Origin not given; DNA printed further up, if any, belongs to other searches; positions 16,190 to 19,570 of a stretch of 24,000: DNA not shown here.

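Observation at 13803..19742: Candidate uncharacterised signalling module: orphan Hpt facing a transporter-fold giant / REC / MinD-ParA / lipoprotein operon with no histidine kinase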

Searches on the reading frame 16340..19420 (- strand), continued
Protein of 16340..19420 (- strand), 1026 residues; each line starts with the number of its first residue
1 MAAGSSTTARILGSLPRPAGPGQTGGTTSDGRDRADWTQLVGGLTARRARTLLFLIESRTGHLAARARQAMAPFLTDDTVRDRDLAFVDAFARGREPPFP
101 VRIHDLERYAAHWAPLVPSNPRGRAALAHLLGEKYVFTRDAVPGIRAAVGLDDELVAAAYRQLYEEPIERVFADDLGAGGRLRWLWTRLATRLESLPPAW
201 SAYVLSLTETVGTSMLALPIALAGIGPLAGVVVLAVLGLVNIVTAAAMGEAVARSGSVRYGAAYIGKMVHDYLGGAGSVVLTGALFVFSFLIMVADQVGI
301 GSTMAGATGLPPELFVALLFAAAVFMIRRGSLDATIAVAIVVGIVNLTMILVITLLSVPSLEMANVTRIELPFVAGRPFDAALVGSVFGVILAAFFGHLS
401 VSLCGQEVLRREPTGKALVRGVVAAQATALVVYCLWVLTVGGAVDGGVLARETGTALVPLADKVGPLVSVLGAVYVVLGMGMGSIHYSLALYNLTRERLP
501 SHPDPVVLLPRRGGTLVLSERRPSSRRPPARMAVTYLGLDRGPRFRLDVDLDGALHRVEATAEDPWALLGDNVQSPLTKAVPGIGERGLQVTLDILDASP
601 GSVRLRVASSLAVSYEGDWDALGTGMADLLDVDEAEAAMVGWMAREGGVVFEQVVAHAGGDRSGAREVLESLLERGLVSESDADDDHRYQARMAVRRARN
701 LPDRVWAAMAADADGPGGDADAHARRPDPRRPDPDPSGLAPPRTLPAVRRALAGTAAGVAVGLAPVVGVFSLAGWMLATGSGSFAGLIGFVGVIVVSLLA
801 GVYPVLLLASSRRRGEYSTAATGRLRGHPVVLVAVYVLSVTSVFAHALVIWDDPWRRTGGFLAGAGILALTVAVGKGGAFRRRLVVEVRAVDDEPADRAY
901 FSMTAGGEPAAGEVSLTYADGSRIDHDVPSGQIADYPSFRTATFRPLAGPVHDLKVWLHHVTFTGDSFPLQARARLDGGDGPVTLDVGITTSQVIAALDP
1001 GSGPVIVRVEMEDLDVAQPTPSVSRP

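Call 65: search_protein_families(library=padloc, proteins=[window:16340-19420:-], max_evalue=0.001)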
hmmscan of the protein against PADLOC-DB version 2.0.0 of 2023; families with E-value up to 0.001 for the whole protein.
window:16340-19420:- (1026 aa): 0 families

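Call 66: find_encoding_contigs(protein=P0016, flank=7000, max_places=1)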
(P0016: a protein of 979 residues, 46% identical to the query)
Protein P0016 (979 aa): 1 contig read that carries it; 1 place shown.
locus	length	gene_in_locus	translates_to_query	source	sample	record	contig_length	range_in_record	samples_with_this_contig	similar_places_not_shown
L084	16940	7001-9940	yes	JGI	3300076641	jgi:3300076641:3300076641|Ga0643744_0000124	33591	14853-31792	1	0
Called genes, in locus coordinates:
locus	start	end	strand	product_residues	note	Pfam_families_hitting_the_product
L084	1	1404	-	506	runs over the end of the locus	PF13520:AA_permease_2, PF00324:AA_permease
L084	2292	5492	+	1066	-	PF08447:PAS_3, PF00989:PAS, PF08448:PAS_4, PF13426:PAS_9, PF00989:PAS, PF08448:PAS_4, PF13188:PAS_8, PF13426:PAS_9, +7 more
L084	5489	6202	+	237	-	PF00072:Response_reg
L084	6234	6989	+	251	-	PF01656:CbiA, PF10609:ParA, PF13614:AAA_31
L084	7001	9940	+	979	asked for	PF01490:Aa_trans (faint)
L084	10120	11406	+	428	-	PF04185:Phosphoesterase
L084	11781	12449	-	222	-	-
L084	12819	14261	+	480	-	PF00083:Sugar_tr, PF07690:MFS_1, PF00083:Sugar_tr, PF07690:MFS_1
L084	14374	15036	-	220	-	PF03009:GDPD, PF13653:GDPD_2 (weak)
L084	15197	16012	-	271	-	PF00005:ABC_tran, PF08402:TOBE_2 (weak)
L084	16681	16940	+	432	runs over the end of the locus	PF06739:SBBP (faint), PF07676:PD40 (faint), PF08450:SGL (faint), PF13360:PQQ_2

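Call 67: find_encoding_contigs(protein=P0100, flank=7000, max_places=1)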
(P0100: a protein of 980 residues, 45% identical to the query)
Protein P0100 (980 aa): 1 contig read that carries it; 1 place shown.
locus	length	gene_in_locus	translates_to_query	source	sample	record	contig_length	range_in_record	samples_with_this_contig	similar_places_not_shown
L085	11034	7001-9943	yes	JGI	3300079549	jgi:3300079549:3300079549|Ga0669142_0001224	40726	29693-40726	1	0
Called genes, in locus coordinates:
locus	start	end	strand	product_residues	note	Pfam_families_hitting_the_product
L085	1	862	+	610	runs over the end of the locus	PF03432:Relaxase (weak)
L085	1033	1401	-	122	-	PF01909:NTP_transf_2, PF18765:Polbeta (weak)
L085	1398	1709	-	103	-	-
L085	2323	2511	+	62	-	-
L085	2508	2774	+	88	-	PF01073:3Beta_HSD (weak), PF01370:Epimerase, PF16363:GDP_Man_Dehyd (weak)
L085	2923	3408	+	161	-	-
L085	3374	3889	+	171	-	PF00512:HisKA, PF02518:HATPase_c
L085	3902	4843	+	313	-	PF00072:Response_reg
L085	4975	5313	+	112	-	PF01627:Hpt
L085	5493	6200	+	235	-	PF00072:Response_reg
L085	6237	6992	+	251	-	PF01656:CbiA, PF09140:MipZ (weak), PF10609:ParA, PF13614:AAA_31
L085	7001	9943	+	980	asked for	PF01490:Aa_trans (faint)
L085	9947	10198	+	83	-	-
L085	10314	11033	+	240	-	?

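Call 68: find_encoding_contigs(protein=P0120, flank=7000, max_places=1)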
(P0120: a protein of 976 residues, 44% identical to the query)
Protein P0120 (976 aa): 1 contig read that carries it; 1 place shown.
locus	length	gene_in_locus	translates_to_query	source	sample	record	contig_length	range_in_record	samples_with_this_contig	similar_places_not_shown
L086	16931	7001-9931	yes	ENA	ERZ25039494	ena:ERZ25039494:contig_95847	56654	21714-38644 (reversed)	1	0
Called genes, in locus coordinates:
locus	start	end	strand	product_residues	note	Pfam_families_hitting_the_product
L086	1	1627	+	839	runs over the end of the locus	PF00989:PAS, PF13188:PAS_8 (weak), PF08448:PAS_4, PF13426:PAS_9, PF00512:HisKA, PF02518:HATPase_c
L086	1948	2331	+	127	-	PF00072:Response_reg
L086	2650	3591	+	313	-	PF00072:Response_reg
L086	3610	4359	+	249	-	PF00142:Fer4_NifH (faint), PF01656:CbiA, PF10609:ParA, PF13614:AAA_31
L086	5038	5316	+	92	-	-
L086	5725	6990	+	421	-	-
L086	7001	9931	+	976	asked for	-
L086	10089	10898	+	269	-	PF03780:Asp23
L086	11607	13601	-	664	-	PF00009:GTP_EFTU, PF22042:EF-G_D2, PF03144:GTP_EFTU_D2 (weak), PF14492:EFG_III, PF03764:EFG_IV, PF00679:EFG_C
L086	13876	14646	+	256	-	PF00903:Glyoxalase (faint), PF18029:Glyoxalase_6 (weak), PF22677:Ble-like_N (faint), PF18029:Glyoxalase_6 (weak)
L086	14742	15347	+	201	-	-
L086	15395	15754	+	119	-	PF13732:DrrA1-3_C (faint)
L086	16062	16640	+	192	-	PF01061:ABC2_membrane, PF12698:ABC2_membrane_3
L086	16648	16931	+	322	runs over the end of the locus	PF01544:CorA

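Call 71: search_protein_representatives(protein=window:16340-19420:-)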
Query: 1026 residues. Proteins with E-value up to 0.001 (for the whole library): 1114; up to 1e-10: 771; up to 1e-30: 405. The best 150 are listed.
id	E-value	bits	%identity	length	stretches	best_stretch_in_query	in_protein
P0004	0.0e+00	1711.4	83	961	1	71-1026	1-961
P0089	5.0e-251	852.2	47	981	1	36-1001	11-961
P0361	8.6e-223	758.7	43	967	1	30-1001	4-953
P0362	4.4e-217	739.8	47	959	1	36-995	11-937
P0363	8.5e-214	728.9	42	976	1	46-1009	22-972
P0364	4.3e-213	726.6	49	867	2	36-502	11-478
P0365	4.7e-212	723.2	45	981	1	39-1000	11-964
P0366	2.0e-211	721.1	44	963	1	40-1014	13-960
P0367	3.3e-211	720.4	43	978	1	39-998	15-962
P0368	4.8e-211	719.8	43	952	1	39-965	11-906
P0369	5.5e-211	719.6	38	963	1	39-996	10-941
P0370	2.8e-210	717.3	39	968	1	38-998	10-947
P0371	1.7e-208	711.3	46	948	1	21-1014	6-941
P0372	3.2e-204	697.3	41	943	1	53-1005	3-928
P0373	5.4e-204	696.5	41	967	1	40-999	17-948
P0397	1.2e-184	632.4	41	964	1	39-1011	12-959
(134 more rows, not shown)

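Call 81: search_protein_families(library=pfam, proteins=[L023:7230-8981:+, L055:3569-5074:+, L070:135-2603:+, L068:7503-9155:+, L063:12239-13543:+, L029:3312-4658:+, L042:4650-5942:+, L037:16643-18067:+], max_evalue=0.001)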
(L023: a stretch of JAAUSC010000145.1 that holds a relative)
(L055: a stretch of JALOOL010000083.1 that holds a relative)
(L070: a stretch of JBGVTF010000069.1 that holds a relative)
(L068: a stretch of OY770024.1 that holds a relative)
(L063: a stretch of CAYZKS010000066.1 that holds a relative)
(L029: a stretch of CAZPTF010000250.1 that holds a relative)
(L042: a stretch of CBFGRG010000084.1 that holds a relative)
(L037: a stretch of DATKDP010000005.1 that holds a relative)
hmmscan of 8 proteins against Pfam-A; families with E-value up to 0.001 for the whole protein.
L023:7230-8981:+ (584 aa): 4 families
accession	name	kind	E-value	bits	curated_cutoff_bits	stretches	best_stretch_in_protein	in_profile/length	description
PF00072.30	Response_reg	-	3.2e-59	198.4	30.2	2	354-465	1-110/111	Response regulator receiver domain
PF20161.5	VpsR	-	2e-07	31.2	23.7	0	30-132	19-120/121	VpsR domain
PF23198.2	PDE8A_N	-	3.3e-06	27.5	29.6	0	350-433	9-93/147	PDE8A-like, N-terminal domain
PF00512.31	HisKA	-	0.00026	21.4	26.9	1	158-215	11-63/66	His Kinase A (phospho-acceptor) domain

L055:3569-5074:+ (502 aa): 3 families
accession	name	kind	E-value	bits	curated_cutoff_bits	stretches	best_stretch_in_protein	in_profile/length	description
PF02743.24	dCache_1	-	4e-33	115.4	45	1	65-271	9-222/240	Cache domain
PF17203.10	sCache_3_2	-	5.4e-07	30.2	28.4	1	123-218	43-138/140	Single cache domain 3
PF00672.30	HAMP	-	5e-05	24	25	1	353-406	1-51/53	HAMP domain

L070:135-2603:+ (823 aa): 4 families
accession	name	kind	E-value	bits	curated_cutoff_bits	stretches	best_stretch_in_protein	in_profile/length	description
PF13185.12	GAF_2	-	4.6e-27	95.3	28.6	2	514-654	2-136/136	GAF domain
PF01590.32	GAF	-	3.9e-25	89.3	22.4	2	515-653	1-133/133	GAF domain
PF13492.12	GAF_3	-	1.8e-20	74.1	27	2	521-655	7-129/129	GAF domain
PF07695.17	7TMR-DISM_7TM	-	6.1e-05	23.5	29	1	48-144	26-125/205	7TM diverse intracellular signalling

L068:7503-9155:+ (551 aa): 1 family
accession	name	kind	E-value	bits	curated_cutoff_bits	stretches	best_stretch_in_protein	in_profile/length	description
PF00072.30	Response_reg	-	2.2e-26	92.6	30.2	1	316-427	1-110/111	Response regulator receiver domain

L063:12239-13543:+ (435 aa): 1 family
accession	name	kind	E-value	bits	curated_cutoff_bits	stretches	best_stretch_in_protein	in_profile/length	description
PF00672.30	HAMP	-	5.4e-08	33.5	25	1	330-380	3-50/53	HAMP domain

L029:3312-4658:+ (449 aa): 2 families
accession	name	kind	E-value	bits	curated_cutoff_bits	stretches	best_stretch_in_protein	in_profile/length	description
PF00672.30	HAMP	-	6.7e-10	39.6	25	1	338-391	2-52/53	HAMP domain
PF02743.24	dCache_1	-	2.3e-05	24.5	45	1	220-310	51-156/240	Cache domain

L042:4650-5942:+ (431 aa): 1 family
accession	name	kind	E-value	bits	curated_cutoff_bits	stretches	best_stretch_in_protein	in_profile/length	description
PF00672.30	HAMP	-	0.00015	22.4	25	1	324-377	1-51/53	HAMP domain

L037:16643-18067:+ (475 aa): 1 family
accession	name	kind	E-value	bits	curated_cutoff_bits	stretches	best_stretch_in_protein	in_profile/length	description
PF00072.30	Response_reg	-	3.2e-30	105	30.2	1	242-353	1-110/111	Response regulator receiver domain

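Call 83: search_protein_families(library=pfam, proteins=[L024:9635-10381:+, L048:4054-4815:+, L058:12154-12939:+, L065:14529-15326:+, L032:4773-5681:+, L075:12526-13917:+, L038:8713-9138:+, L043:8555-9034:+, L057:2809-3423:-], max_evalue=0.01)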
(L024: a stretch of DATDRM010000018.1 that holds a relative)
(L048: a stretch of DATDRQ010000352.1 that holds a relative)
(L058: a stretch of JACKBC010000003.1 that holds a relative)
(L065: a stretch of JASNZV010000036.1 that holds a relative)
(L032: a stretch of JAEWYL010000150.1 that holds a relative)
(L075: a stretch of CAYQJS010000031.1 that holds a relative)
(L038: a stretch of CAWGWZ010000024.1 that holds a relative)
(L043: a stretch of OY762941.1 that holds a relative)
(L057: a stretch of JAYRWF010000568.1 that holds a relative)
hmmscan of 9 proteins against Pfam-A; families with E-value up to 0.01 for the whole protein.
L024:9635-10381:+ (249 aa): 3 families
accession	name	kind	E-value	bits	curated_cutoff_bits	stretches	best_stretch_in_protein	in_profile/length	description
PF00027.35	cNMP_binding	-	2.7e-23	82.2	27.5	1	36-117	2-88/89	Cyclic nucleotide-binding domain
PF00672.30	HAMP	-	0.00026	21.7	25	1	151-193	11-50/53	HAMP domain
PF25562.1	CNBH_CNNM2_C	-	0.0057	16.7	27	0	42-89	64-112/172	Metal transporter CNNM2-like, C-terminal CNBH domain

L048:4054-4815:+ (254 aa): 2 families
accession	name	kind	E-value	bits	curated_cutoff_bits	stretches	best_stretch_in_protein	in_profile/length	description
PF00027.35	cNMP_binding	-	3.1e-21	75.6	27.5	1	41-122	2-88/89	Cyclic nucleotide-binding domain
PF00672.30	HAMP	-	0.00019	22.1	25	1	156-198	11-50/53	HAMP domain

L058:12154-12939:+ (262 aa): 1 family
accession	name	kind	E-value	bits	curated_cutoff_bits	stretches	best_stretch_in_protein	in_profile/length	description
PF00027.35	cNMP_binding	-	9.3e-20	70.8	27.5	1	53-130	5-87/89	Cyclic nucleotide-binding domain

L065:14529-15326:+ (266 aa): 2 families
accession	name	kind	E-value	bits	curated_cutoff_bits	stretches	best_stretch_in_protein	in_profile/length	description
PF00027.35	cNMP_binding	-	5.7e-21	74.7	27.5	1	48-129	2-88/89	Cyclic nucleotide-binding domain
PF00672.30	HAMP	-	0.0011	19.7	25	1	161-204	9-49/53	HAMP domain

L032:4773-5681:+ (303 aa): 2 families
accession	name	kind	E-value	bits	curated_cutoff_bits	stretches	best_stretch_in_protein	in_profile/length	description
PF00027.35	cNMP_binding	-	2.7e-23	82.2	27.5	1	81-163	2-89/89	Cyclic nucleotide-binding domain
PF00672.30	HAMP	-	6.9e-05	23.5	25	1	196-238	11-50/53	HAMP domain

L075:12526-13917:+ (464 aa): 2 families
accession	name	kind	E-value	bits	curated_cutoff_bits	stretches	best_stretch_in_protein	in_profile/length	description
PF00672.30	HAMP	-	6.1e-09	36.5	25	1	356-408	1-50/53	HAMP domain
PF17203.10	sCache_3_2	-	0.0036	17.8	28.4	1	269-332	71-135/140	Single cache domain 3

L038:8713-9138:+ (142 aa): 0 families

L043:8555-9034:+ (160 aa): 1 family
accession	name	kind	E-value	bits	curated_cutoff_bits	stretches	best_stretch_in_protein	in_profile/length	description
PF11273.13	DUF3073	-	0.0076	17.4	25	0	85-114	13-42/63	Protein of unknown function (DUF3073)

L057:2809-3423:- (205 aa): 3 families
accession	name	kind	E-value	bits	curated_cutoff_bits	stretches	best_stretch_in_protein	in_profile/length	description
PF13185.12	GAF_2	-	4.8e-12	46.7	28.6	1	51-140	44-136/136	GAF domain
PF01590.32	GAF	-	6.6e-12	46.6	22.4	1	55-136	47-130/133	GAF domain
PF13492.12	GAF_3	-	8.4e-07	29.9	27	1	74-141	59-129/129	GAF domain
